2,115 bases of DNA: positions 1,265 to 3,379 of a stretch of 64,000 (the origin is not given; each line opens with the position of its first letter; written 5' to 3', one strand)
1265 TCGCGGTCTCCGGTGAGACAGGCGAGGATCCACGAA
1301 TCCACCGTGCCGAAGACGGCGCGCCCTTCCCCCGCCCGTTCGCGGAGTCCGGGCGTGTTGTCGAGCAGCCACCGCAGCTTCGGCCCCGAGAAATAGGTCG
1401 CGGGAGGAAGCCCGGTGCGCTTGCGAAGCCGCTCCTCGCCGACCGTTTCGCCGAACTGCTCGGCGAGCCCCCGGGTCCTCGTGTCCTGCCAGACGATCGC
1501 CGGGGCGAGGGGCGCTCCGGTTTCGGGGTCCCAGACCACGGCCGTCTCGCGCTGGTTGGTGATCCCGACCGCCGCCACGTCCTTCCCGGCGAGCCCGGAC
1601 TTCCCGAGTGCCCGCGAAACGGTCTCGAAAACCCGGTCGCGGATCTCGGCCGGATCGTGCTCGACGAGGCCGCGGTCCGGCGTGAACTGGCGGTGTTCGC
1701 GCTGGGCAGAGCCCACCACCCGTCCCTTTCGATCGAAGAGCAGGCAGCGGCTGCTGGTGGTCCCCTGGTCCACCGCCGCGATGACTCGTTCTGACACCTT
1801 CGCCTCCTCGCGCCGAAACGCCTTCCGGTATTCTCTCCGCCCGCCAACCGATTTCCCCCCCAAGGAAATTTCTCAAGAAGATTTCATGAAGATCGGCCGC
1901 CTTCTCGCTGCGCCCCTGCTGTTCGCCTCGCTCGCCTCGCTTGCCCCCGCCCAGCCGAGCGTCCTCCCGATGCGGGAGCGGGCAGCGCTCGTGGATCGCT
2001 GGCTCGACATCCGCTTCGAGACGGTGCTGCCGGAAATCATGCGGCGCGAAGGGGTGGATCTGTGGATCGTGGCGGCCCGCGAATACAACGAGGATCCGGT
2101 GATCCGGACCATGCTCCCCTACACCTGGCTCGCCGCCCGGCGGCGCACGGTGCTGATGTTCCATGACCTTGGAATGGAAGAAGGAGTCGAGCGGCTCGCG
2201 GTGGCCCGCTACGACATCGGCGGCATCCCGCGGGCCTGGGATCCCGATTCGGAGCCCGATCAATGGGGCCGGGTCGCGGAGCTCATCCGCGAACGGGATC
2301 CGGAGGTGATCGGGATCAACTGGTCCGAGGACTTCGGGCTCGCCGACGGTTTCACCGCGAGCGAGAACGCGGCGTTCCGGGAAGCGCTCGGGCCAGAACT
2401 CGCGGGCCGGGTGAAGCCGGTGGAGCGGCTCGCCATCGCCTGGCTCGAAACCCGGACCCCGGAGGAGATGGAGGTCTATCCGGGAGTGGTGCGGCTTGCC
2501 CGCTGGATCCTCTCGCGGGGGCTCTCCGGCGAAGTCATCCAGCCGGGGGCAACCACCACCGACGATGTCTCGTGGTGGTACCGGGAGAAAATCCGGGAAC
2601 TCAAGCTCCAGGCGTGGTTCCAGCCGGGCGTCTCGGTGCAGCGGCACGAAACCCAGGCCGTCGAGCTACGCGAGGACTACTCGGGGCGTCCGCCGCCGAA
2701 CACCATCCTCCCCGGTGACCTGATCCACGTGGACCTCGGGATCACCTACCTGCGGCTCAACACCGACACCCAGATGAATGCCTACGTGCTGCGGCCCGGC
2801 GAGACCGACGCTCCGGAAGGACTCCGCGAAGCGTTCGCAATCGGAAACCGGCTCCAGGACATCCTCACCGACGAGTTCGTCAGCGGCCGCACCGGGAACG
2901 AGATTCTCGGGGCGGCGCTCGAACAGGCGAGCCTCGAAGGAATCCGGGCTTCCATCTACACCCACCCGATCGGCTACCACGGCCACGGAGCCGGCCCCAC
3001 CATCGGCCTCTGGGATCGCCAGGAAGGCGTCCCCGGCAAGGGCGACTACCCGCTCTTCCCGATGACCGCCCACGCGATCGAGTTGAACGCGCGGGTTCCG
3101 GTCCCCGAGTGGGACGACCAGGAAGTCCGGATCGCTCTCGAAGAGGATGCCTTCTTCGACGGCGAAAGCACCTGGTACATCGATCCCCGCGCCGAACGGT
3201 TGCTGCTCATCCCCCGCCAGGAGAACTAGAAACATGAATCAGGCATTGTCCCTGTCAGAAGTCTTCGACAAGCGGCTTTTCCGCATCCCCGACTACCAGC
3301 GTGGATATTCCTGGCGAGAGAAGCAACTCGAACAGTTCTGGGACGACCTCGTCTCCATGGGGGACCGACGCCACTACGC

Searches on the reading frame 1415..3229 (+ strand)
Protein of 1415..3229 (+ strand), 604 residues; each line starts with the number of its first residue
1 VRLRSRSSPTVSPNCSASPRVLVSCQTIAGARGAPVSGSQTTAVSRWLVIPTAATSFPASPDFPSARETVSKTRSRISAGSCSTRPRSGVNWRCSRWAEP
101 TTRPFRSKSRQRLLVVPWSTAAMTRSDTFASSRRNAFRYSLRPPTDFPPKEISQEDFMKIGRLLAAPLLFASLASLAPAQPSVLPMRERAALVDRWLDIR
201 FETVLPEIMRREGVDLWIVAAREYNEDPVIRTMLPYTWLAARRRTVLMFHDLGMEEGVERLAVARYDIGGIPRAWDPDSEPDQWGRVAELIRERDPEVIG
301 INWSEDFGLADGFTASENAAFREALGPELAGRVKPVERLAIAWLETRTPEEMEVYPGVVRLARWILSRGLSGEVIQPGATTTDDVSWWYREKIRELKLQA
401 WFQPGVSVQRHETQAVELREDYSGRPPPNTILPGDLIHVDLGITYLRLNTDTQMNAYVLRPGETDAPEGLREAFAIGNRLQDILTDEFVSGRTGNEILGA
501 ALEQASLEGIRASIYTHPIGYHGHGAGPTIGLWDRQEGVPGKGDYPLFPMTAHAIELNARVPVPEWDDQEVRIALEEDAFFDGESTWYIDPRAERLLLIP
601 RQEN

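Call 80: search_protein_families(library=pfam, proteins=[window:1415-3229:+], max_evalue=0.001)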
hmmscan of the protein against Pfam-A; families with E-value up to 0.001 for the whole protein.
window:1415-3229:+ (604 aa): 1 family
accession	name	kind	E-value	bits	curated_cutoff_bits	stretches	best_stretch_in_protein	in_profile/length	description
PF00557.29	Peptidase_M24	-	7.6e-06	26.3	23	1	374-527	20-159/208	Metallopeptidase family M24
